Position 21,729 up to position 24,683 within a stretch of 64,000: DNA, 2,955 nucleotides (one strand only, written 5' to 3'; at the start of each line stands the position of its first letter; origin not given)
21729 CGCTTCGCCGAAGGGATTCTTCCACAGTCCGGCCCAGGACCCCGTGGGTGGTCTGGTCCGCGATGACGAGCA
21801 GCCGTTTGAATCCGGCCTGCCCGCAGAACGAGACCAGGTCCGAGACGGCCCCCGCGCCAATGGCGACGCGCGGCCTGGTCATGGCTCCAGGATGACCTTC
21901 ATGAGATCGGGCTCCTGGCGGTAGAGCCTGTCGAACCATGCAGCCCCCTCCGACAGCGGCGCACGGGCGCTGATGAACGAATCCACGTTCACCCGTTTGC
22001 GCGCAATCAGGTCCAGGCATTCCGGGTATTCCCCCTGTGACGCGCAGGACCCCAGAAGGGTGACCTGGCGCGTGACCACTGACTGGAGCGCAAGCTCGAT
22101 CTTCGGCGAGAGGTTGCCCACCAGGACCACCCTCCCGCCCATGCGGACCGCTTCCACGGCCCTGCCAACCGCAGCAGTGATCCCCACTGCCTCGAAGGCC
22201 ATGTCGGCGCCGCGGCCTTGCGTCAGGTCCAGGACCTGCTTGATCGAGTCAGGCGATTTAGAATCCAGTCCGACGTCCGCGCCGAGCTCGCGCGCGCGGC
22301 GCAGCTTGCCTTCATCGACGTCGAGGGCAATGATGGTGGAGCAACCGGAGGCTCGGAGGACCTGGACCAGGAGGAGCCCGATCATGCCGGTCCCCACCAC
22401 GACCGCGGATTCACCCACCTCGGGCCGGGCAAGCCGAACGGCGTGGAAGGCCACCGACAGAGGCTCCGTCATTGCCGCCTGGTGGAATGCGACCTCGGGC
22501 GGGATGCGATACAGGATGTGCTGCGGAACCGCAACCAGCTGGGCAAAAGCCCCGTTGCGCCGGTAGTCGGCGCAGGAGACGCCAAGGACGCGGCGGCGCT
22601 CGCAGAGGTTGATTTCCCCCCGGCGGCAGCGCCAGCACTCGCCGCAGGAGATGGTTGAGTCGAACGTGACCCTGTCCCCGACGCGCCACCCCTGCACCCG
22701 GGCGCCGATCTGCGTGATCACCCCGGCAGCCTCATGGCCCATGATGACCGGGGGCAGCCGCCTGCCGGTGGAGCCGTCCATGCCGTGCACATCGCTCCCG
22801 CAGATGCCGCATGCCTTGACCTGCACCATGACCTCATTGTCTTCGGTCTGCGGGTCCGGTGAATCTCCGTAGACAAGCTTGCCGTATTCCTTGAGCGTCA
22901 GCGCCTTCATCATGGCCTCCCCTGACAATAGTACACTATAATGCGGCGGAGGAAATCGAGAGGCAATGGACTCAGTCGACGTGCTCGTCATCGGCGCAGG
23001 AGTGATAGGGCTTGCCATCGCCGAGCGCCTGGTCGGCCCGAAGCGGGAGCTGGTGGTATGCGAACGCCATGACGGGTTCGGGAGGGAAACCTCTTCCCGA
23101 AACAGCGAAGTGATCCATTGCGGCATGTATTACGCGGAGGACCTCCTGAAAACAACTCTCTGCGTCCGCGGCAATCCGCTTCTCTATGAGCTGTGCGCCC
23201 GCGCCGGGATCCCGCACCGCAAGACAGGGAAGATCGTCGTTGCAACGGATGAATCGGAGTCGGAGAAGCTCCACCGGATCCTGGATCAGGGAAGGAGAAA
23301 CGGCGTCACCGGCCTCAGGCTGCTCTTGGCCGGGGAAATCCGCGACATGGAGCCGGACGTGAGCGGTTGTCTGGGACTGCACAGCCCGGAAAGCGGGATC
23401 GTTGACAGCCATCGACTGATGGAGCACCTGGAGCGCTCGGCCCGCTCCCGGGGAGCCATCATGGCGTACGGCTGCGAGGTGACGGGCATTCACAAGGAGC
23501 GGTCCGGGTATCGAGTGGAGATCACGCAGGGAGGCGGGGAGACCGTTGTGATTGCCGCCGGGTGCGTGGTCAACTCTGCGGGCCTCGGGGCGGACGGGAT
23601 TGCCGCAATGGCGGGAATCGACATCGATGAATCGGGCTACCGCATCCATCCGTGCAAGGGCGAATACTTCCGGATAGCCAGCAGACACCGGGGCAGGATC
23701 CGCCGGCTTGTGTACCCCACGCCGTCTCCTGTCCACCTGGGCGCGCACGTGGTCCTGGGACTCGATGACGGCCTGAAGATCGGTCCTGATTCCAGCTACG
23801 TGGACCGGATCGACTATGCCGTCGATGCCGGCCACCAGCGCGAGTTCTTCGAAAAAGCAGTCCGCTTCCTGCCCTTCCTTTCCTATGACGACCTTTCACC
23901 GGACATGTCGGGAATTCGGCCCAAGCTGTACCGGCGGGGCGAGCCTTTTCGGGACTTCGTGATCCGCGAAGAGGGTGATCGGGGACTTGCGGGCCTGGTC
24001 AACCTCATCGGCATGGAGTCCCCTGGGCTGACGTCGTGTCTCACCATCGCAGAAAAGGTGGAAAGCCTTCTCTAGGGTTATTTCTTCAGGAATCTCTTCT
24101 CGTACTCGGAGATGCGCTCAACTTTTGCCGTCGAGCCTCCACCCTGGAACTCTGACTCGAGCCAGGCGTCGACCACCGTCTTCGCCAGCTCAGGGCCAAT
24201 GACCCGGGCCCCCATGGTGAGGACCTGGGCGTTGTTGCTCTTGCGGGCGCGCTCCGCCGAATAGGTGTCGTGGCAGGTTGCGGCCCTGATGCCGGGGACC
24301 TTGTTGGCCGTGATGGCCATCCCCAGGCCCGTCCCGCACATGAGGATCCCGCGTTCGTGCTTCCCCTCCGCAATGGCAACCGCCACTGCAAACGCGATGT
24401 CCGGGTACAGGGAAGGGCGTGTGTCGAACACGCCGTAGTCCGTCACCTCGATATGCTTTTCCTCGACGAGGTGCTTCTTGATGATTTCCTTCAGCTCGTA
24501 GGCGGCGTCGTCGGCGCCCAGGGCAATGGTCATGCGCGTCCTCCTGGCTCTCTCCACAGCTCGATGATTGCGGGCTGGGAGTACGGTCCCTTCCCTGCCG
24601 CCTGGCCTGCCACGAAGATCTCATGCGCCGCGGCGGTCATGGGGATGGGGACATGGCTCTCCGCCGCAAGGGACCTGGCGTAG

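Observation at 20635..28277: Same-strand cluster of sugar-phosphate/polyol redox and isomerase enzymes with a G1PDH-like dehydrogenase and a UbiA-family prenyltransferase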

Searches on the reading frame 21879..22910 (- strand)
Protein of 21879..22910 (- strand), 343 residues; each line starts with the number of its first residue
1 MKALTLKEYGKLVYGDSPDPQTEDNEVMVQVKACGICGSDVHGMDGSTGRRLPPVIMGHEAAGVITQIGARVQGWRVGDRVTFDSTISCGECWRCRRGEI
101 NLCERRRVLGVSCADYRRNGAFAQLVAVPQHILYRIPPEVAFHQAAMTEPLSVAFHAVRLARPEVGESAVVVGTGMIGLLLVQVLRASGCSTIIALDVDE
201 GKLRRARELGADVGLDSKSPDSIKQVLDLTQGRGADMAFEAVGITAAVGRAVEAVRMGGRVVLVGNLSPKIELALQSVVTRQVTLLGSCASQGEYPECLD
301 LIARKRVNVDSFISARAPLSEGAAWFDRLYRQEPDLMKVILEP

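Call 4: search_protein_families(library=pfam, proteins=[window:21879-22910:-], max_evalue=0.01)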
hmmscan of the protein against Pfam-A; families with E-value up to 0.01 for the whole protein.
window:21879-22910:- (343 aa): 5 families
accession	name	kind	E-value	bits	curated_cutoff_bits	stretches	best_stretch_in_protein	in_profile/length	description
PF08240.17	ADH_N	-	3.9e-32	111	23.5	1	24-137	2-103/104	Alcohol dehydrogenase GroES-like domain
PF00107.32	ADH_zinc_N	-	2e-28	99.4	31.8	1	177-303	2-128/129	Zinc-binding dehydrogenase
PF16912.11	Glu_dehyd_C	-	1.4e-11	44.7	34.9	1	145-341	4-209/211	Glucose dehydrogenase C-terminus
PF13602.12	ADH_zinc_N_2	-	0.00015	23.1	27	1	209-309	1-105/134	Zinc-binding dehydrogenase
PF02254.24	TrkA_N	-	0.0033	18.2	23.8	1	170-213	2-44/116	TrkA-N domain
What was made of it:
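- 21879..22913 (-): Zn-dependent polyol or secondary-alcohol dehydrogenase (MDR family), ATGA-coupled to the AraM-like gene. ADH_N and ADH_zinc_N domains (call 4).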

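Call 5: search_protein_families(library=ncbifam, proteins=[window:21879-22910:-], max_evalue=0.01)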
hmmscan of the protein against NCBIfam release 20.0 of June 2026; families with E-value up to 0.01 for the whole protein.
window:21879-22910:- (343 aa): 28 families (the best 25 are shown)
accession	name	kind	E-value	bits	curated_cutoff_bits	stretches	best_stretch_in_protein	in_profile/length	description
NF041097.1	keto_inos_dh_IolM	equivalog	9.1e-66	222.1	450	1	11-334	39-382/389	scyllo-inosose 3-dehydrogenase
NF003808.0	PRK05396.1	equivalog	1.6e-57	195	380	1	12-290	13-288/341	L-threonine 3-dehydrogenase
TIGR00692.1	tdh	equivalog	8.4e-57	192.7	458.35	1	14-316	13-315/340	L-threonine 3-dehydrogenase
NF007489.0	PRK10083.1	equivalog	3.4e-51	174.2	376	1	1-341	1-335/339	Zn-dependent oxidoreductase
NF007375.0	PRK09880.1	equivalog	8.7e-44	149.7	469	1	21-319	24-320/344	L-idonate 5-dehydrogenase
NF010344.0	PRK13771.1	subfamily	4.7e-43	147.4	349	1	1-308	1-301/334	putative alcohol dehydrogenase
TIGR03451.1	mycoS_dep_FDH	equivalog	9.9e-43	146.3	512.9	1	20-331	22-348/358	S-(hydroxymethyl)mycothiol dehydrogenase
NF007642.0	PRK10309.1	equivalog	4.1e-42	144.6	550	1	1-318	1-322/347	galactitol-1-phosphate 5-dehydrogenase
TIGR03989.1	Rxyl_3153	subfamily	9.4e-40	137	440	1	23-316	25-345/370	NDMA-dependent alcohol dehydrogenase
TIGR03366.1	HpnZ_proposed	hypoth_equivalog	1.8e-39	135.8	328.1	1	21-287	2-277/315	putative phosphonate catabolism associated alcohol dehydrogenase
NF006940.0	PRK09422.1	equivalog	1.2e-37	129.7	344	1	2-290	2-285/338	alcohol dehydrogenase AdhP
NF041172.1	AcrlCoa_red_Thmprot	equivalog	1e-35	123.3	500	1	1-329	1-321/334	acryloyl-CoA reductase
TIGR03201.1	dearomat_had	equivalog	2.6e-34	118.8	338.65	1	16-330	15-337/349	6-hydroxycyclohex-1-ene-1-carbonyl-CoA dehydrogenase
TIGR02818.1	adh_III_F_hyde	equivalog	2.8e-33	115.5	543.95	1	24-330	26-357/368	S-(hydroxymethyl)glutathione dehydrogenase/class III alcohol dehydrogenase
NF047908.1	AldhRedAhr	equivalog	2.1e-31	109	470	1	21-308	25-304/335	NADPH-dependent aldehyde reductase Ahr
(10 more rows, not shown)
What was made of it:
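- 21879..22913 (-): Best NCBIfam hits are IolM-like and threonine DH, all below cut-off (call 5).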

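Call 32: search_solved_structures(query=window:21879-22910:-, max_evalue=1e-30)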
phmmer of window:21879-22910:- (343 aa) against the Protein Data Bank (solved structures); distinct sequences matched with E-value up to 1e-30: 49.
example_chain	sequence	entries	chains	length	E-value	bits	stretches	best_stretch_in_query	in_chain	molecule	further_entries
4ej6_A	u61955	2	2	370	8.4e-49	169.8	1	1-322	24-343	Putative zinc-binding dehydrogenase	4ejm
2dfv_A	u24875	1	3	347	6.3e-47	163.7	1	11-288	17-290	Probable L-threonine 3-dehydrogenase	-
2d8a_A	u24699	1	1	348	6.3e-47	163.7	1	11-288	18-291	Probable L-threonine 3-dehydrogenase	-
5vm2_A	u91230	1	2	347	8.6e-47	163.2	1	11-338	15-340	Alcohol dehydrogenase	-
5k1s_A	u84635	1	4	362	2.3e-45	158.5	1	1-334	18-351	Oxidoreductase, zinc-binding dehydrogenase family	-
6ie0_A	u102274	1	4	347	4.3e-45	157.7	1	18-322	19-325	(R,R)-butanediol dehydrogenase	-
3gfb_A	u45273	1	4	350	9.8e-43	149.9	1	9-278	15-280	L-threonine 3-dehydrogenase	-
3qe3_A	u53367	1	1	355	8.6e-42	146.8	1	10-327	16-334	Sorbitol dehydrogenase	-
1pl6_A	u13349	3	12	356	1.3e-41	146.2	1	10-328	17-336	Sorbitol dehydrogenase | human sorbitol dehydrogenase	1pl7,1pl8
4cpd_A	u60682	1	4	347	6e-41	144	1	26-340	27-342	ALCOHOL DEHYDROGENASE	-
7y9p_A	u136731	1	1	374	6.4e-41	143.9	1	16-289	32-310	Xylitol dehydrogenase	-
5kia_A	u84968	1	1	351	2.7e-40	141.8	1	12-270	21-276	L-threonine 3-dehydrogenase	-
2dq4_A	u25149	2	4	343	1.9e-39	139.1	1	12-343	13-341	L-threonine 3-dehydrogenase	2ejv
4ilk_A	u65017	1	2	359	4.3e-39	137.9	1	6-313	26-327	Starvation sensing protein rspB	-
8wwd_A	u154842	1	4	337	1.4e-38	136.2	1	1-343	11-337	Zinc-containing alcohol dehydrogenase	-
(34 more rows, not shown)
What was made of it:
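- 21879..22913 (-): PDB relatives are sorbitol, threonine and butanediol DHs (call 32).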

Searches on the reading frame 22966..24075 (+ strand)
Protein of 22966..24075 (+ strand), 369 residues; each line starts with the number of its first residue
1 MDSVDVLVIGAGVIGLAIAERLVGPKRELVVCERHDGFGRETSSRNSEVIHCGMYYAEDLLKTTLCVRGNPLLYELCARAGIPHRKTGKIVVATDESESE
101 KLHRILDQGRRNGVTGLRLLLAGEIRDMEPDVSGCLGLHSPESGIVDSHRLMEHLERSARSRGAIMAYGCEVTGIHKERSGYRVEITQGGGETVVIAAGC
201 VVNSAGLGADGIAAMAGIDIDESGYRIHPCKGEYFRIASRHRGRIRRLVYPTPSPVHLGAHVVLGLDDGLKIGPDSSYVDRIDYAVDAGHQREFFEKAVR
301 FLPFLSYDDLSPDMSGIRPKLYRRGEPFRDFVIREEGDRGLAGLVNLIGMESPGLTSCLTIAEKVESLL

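Call 4: search_protein_families(library=pfam, proteins=[window:22966-24075:+], max_evalue=0.01)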
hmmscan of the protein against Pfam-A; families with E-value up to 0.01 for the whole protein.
window:22966-24075:+ (369 aa): 7 families
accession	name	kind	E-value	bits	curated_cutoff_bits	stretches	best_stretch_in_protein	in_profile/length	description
PF01266.30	DAO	-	1.4e-61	209.4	27.9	1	5-365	1-350/353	FAD dependent oxidoreductase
PF07992.20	Pyr_redox_2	-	3.7e-05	23.7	26.1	0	5-49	144-188/291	Pyridine nucleotide-disulphide oxidoreductase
PF13450.12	NAD_binding_8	-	0.00022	21.9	21.9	1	8-46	1-39/68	NAD(P)-binding Rossmann-like domain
PF05834.18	Lycopene_cycl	-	0.00048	19.8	23.4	0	5-32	1-28/380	Lycopene cyclase protein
PF03486.20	HI0933_like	-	0.00069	19.6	50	0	148-213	108-176/244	HI0933-like protein Rossmann domain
PF00070.33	Pyr_redox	-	0.0014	19.6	22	0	6-39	2-35/82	Pyridine nucleotide-disulphide oxidoreductase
PF06039.21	Mqo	-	0.0017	17.4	27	0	3-45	2-46/489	Malate:quinone oxidoreductase (Mqo)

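Call 5: search_protein_families(library=ncbifam, proteins=[window:22966-24075:+], max_evalue=0.01)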
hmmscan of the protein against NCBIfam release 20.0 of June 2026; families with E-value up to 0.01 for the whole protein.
window:22966-24075:+ (369 aa): 29 families (the best 25 are shown)
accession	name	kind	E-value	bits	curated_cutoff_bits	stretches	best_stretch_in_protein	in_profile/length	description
NF008726.1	PRK11728.1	equivalog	4.7e-68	229.8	299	2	5-276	2-268/389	L-2-hydroxyglutarate oxidase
NF033460.1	glycerol3P_ox_II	equivalog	2.1e-42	145.6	460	1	4-369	2-360/361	type 2 glycerol-3-phosphate oxidase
TIGR03377.1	glycerol3P_GlpA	equivalog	1.1e-15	57.2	552.8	1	5-349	1-341/530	anaerobic glycerol-3-phosphate dehydrogenase subunit GlpA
TIGR02352.1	thiamin_ThiO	equivalog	1.9e-15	56.8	250.8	1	6-320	1-305/351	glycine oxidase ThiO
NF009906.0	PRK13369.1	equivalog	5.7e-15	54.8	352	2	3-58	6-60/502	glycerol-3-phosphate dehydrogenase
NF008313.0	PRK11101.1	equivalog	2.7e-12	46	425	1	3-237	8-236/548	anaerobic glycerol-3-phosphate dehydrogenase subunit A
NF008899.0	PRK12266.1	equivalog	8.3e-12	44.3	360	1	2-58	5-60/508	glycerol-3-phosphate dehydrogenase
NF002480.1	PRK01747.1-1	equivalog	1.7e-10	39.9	540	1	5-201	250-451/645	bifunctional tRNA (5-methylaminomethyl-2-thiouridine)(34)-methyltransferase MnmC2/FAD-dependent 5-carboxymethylaminomethyl-2-thiouridine(34)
NF008425.0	PRK11259.1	equivalog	3.6e-10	39.3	257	1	3-202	4-205/377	N-methyl-L-tryptophan oxidase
TIGR03364.1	HpnW_proposed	hypoth_equivalog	3.8e-10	39.4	285.1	1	5-197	2-192/365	TIGR03364 family FAD-dependent oxidoreductase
TIGR03197.1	MnmC_Cterm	equivalog_domain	1.3e-09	37.6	174.2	1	5-200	1-201/400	FAD-dependent 5-carboxymethylaminomethyl-2-thiouridine(34) oxidoreductase MnmC1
NF001933.0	PRK00711.1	subfamily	1.7e-09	37.2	383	2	5-52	2-49/429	D-amino acid dehydrogenase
TIGR01377.1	soxA_mon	subfamily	8.9e-09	34.6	479.65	1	5-243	2-231/381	amino oxidase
NF009074.0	PRK12409.1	equivalog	1.7e-08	34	494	1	56-221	101-270/410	D-amino acid dehydrogenase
NF050086.1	pipecolate_AmaA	exception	1.4e-07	30.5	600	1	3-199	25-234/425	L-pipecolate oxidase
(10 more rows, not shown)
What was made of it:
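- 22966..24075 (+): FAD oxidoreductase of the DAO family (LhgO/L2HGDH-like, distantly GlpO-like), on the opposite strand. Type 2 G3P oxidase 146 bits (calls 4, 5).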

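Call 30: search_solved_structures(query=window:22966-24075:+, max_evalue=0.00001)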
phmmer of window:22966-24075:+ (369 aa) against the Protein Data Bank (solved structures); distinct sequences matched with E-value up to 0.00001: 5.
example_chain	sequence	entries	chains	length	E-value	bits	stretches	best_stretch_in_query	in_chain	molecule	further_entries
3dme_A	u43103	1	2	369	9.9e-79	268.3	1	3-365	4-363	conserved exported protein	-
8w75_D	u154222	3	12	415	1.1e-40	143.1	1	4-278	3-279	FI05204p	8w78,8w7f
4x9m_A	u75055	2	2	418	2e-19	73.1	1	1-364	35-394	L-alpha-glycerophosphate oxidase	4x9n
4ysh_A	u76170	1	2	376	2.7e-12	49.7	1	4-321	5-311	Glycine oxidase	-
9srp_C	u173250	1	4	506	6.3e-06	28.7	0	137-219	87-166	ChlE3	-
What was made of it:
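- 22966..24075 (+): PDB: 3dme (function unknown) 1e-78, Drosophila L2HGDH 1e-40, Mycoplasma GlpO 2e-19 (call 30).
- On L-2-hydroxyglutarate oxidase LhgO: The closest solved protein, 3dme, has no assigned function (call 30).
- The DAO protein has detectable similarity to type 2 G3P oxidase (146 bits in call 5; GlpO 2e-19 in call 30). The DAO protein is closer to L-2-hydroxyglutarate dehydrogenases than to GlpO (calls 5, 30).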

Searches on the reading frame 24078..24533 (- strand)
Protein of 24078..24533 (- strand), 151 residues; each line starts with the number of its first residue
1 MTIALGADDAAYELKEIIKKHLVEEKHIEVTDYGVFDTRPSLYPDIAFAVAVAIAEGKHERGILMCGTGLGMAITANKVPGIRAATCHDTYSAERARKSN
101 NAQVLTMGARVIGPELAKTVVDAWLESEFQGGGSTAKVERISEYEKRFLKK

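Call 4: search_protein_families(library=pfam, proteins=[window:24078-24533:-], max_evalue=0.01)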
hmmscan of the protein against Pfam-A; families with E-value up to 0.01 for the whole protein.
window:24078-24533:- (151 aa): 1 family
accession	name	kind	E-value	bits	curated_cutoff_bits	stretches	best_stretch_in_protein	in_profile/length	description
PF02502.23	LacAB_rpiB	-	2.4e-54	183.5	24.7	1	3-141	1-138/138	Ribose/Galactose Isomerase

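Call 5: search_protein_families(library=ncbifam, proteins=[window:24078-24533:-], max_evalue=0.01)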
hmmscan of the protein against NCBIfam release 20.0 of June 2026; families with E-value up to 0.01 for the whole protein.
window:24078-24533:- (151 aa): 12 families
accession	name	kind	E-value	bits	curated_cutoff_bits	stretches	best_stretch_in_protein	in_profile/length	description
NF004051.0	PRK05571.1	subfamily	1.2e-55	187.3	135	1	1-146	2-147/149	ribose-5-phosphate isomerase B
NF051858.1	EryPhIsonDerIRhiz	equivalog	8.4e-55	185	240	1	1-146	1-148/150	D-erythrulose-4-phosphate isomerase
TIGR00689.1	rpiB_lacA_lacB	subfamily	4.2e-46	156.5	88.3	1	3-146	1-144/145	RpiB/LacA/LacB family sugar-phosphate isomerase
TIGR02133.1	RPI_actino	equivalog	9.2e-46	155.4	168.2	1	1-146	1-147/148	ribose-5-phosphate isomerase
TIGR01120.1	rpiB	equivalog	5.2e-45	152.9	138.65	1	3-144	2-142/143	ribose 5-phosphate isomerase B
NF006381.0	PRK08622.1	equivalog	2.6e-31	108.8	234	1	1-143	1-143/171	galactose-6-phosphate isomerase subunit LacB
NF006380.0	PRK08621.1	equivalog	9.9e-26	90.8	164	1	1-139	1-136/142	galactose-6-phosphate isomerase subunit LacA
TIGR01119.1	lacB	equivalog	4.2e-24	85.1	312.55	1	1-134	1-133/171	galactose-6-phosphate isomerase subunit LacB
NF009257.0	PRK12613.1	equivalog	1.1e-23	83.9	243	1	1-140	1-136/141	galactose-6-phosphate isomerase subunit LacA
TIGR01118.1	lacA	equivalog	5.3e-22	78.5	181.1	1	1-140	1-137/141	galactose-6-phosphate isomerase subunit LacA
NF009258.0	PRK12615.1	equivalog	1.9e-20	73.4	325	1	1-137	1-136/171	galactose-6-phosphate isomerase subunit LacB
NF006753.0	PRK09273.1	equivalog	5.8e-06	25.8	137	1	1-107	1-112/211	hypothetical protein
